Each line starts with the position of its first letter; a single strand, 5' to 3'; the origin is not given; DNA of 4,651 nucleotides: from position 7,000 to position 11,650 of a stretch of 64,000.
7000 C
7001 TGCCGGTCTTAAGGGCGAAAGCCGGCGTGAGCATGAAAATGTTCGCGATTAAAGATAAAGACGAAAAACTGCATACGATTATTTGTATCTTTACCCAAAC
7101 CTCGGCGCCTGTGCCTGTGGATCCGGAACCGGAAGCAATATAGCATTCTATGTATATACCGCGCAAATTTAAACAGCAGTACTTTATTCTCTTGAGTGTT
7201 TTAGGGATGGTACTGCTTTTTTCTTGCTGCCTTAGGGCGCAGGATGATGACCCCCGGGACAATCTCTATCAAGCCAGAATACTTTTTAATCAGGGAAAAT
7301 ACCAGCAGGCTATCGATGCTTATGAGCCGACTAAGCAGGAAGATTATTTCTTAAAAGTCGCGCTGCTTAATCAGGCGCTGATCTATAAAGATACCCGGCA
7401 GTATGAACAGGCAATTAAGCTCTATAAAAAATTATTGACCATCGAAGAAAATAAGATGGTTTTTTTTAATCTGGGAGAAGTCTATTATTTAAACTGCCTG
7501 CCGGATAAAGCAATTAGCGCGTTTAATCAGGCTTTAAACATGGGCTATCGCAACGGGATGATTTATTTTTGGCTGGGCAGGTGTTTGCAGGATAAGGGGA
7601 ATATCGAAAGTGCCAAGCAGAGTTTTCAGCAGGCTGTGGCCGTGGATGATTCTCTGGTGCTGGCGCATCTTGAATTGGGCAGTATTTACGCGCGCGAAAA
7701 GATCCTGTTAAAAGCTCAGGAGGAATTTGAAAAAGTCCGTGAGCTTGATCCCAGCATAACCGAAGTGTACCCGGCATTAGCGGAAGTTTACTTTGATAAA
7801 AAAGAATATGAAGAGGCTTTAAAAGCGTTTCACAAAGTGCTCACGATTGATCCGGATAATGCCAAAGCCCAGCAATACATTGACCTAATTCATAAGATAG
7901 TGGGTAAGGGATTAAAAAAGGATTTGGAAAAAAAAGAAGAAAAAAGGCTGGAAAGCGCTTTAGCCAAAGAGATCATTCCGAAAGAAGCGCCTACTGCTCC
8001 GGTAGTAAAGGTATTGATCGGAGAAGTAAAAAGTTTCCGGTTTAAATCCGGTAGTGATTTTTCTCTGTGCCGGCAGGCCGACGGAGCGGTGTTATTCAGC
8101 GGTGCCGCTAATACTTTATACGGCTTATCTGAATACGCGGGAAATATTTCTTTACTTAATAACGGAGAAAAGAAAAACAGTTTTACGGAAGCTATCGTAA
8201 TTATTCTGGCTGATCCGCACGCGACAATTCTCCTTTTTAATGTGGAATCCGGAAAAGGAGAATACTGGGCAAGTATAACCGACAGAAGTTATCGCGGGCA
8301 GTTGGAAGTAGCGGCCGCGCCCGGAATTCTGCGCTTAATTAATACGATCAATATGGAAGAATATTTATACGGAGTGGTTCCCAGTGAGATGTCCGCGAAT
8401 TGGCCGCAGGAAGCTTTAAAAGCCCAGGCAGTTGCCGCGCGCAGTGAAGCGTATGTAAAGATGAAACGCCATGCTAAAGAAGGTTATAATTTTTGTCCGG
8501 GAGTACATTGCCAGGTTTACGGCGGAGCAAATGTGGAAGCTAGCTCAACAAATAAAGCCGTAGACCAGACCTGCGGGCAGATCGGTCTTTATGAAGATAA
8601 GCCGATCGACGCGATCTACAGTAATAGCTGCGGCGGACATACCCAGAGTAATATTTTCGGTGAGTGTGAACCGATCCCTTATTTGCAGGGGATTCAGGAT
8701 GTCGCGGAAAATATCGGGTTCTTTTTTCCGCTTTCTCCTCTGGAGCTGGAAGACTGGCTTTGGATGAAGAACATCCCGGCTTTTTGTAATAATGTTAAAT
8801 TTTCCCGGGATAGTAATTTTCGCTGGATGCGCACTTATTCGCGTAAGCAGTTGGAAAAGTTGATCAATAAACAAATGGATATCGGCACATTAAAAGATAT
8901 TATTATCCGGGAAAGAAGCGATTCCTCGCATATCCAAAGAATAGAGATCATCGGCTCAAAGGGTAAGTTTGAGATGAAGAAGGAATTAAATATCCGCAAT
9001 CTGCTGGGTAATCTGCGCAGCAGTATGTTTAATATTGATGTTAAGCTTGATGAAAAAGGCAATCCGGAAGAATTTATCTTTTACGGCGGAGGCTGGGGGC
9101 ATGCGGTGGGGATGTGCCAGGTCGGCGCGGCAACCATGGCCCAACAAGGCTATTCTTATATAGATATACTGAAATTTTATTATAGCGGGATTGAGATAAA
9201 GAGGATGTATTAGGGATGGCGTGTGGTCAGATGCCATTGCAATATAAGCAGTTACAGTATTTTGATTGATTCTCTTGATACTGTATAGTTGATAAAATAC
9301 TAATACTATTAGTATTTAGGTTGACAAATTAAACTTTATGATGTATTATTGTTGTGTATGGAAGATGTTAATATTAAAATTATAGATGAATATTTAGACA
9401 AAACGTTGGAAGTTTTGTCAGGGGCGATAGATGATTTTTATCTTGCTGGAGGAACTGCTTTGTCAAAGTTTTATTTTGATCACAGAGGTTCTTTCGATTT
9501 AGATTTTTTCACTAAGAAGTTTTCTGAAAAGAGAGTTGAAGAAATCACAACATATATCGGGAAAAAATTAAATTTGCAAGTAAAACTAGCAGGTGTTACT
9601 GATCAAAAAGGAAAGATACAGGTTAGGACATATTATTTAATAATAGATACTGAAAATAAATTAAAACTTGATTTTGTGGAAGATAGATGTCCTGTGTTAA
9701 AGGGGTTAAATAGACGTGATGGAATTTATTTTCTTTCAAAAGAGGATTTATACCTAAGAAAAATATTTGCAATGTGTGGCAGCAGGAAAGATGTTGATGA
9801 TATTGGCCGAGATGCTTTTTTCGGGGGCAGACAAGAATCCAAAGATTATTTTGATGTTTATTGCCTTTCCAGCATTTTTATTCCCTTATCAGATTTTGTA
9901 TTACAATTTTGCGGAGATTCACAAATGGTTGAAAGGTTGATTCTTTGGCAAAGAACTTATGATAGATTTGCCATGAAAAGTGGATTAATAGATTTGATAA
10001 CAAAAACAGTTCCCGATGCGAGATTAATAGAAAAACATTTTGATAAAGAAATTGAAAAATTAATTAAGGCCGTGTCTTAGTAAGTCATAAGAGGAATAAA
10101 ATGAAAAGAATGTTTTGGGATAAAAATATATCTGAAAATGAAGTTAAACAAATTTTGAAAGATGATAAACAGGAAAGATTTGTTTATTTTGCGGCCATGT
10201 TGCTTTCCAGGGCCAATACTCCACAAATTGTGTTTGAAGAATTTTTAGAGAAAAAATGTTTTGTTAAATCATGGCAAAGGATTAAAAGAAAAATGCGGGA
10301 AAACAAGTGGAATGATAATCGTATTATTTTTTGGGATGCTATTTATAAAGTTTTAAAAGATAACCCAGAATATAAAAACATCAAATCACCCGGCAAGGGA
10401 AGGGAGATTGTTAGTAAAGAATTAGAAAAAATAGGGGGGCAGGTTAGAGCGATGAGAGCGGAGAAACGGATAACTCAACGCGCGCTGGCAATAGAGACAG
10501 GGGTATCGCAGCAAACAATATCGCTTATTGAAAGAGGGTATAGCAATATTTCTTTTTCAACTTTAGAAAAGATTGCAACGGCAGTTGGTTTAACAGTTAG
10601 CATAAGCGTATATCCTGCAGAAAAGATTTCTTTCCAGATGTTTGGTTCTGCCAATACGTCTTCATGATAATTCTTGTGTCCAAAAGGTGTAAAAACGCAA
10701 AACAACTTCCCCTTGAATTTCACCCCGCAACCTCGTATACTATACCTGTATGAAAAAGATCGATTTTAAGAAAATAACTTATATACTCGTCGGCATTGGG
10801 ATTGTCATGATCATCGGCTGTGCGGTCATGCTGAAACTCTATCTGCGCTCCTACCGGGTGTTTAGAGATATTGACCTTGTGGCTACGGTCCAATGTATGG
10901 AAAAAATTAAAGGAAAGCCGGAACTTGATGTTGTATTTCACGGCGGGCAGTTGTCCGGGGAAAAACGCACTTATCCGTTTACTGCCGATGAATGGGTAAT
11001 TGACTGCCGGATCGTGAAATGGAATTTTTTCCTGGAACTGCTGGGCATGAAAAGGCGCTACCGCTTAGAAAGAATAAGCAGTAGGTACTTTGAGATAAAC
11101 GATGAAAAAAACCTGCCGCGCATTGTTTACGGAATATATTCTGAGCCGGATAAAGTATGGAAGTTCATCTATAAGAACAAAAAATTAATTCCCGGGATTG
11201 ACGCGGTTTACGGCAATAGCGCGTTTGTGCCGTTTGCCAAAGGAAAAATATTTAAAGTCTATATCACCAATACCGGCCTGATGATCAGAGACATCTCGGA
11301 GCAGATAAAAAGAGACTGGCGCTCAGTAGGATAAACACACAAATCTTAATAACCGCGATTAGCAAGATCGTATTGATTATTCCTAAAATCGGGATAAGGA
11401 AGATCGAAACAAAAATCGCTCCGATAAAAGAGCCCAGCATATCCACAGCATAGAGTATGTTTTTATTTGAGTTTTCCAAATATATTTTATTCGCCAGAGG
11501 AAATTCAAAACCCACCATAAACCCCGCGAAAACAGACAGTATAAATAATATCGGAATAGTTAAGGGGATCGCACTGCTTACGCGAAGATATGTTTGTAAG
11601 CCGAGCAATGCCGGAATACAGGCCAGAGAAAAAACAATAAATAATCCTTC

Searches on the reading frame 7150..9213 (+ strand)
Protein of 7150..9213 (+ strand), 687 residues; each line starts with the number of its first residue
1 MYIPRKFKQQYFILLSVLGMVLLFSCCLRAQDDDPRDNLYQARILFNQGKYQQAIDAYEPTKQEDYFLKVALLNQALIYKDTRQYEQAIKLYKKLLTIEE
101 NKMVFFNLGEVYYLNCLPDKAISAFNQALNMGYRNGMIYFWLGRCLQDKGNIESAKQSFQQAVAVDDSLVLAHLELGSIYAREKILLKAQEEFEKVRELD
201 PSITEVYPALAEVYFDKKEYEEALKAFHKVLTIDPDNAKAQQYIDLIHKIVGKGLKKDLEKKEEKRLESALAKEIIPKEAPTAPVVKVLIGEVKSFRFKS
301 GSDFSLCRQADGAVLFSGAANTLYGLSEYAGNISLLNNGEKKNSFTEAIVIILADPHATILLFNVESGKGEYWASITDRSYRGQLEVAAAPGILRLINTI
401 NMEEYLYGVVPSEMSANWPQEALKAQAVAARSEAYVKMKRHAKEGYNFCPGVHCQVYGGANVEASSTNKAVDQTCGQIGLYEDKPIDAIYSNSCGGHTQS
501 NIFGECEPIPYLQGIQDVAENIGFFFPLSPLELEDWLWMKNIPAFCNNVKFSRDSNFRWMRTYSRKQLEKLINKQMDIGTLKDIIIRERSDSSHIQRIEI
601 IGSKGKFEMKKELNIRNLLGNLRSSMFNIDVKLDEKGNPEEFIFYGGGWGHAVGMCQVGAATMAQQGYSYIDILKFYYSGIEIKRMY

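Call 4: search_protein_families(library=pfam, proteins=[window:7150-9213:+], max_evalue=1)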
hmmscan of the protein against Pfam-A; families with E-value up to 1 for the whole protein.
window:7150-9213:+ (687 aa): 31 families (the best 25 are shown)
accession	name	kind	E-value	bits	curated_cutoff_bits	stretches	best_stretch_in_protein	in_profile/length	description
PF07719.23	TPR_2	-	6.5e-31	104.3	27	6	209-237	6-34/34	Tetratricopeptide repeat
PF08486.15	SpoIID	-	3.8e-28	98.4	23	1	394-481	5-97/97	Stage II sporulation protein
PF00515.34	TPR_1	-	2.2e-27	94.1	27.8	5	210-237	7-34/34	Tetratricopeptide repeat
PF13181.12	TPR_8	-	6.3e-22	76.3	25.7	3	138-166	3-31/34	Tetratricopeptide repeat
PF13414.12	TPR_11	-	3.3e-18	65.5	26.8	3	213-240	3-30/42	TPR repeat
PF13432.12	TPR_16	-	4.5e-17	62.6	32.7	4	189-238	16-65/65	Tetratricopeptide repeat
PF13424.12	TPR_12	-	2.5e-15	56.9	30.1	2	71-131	5-74/77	Tetratricopeptide repeat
PF13174.12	TPR_6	-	1.1e-13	51.2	26.3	4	71-96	2-27/33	Tetratricopeptide repeat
PF13428.12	TPR_14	-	9.7e-13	47.9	23.5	1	206-241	3-38/44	Tetratricopeptide repeat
PF14559.12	TPR_19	-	1.7e-12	47.9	25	3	188-241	9-62/68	Tetratricopeptide repeat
PF13176.12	TPR_7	-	1.8e-10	40.5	27.9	2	71-101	1-31/36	Tetratricopeptide repeat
PF23914.1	TPR_CcmH_CycH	-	7e-10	39.4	42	2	141-238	55-155/158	Cytochrome c-type biogenesis protein H TPR domain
PF12895.13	ANAPC3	-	6.1e-09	36.5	27.2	2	81-157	1-77/82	Anaphase-promoting complex, cyclosome, subunit 3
PF13374.12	TPR_10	-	1.1e-07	32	27.5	1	210-233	8-31/42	Tetratricopeptide repeat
PF24575.1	TPR_Slam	-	1.6e-07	32.1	35.2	1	58-115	38-94/104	Surface lipoprotein assembly modifier, N-terminal TPR repeats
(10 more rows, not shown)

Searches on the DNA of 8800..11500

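Call 66: search_rna_families(source=window, start=8800, end=11500, threshold=evalue, max_evalue=1)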
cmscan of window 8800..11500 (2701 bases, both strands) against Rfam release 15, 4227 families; matches with E-value up to 1: 0.
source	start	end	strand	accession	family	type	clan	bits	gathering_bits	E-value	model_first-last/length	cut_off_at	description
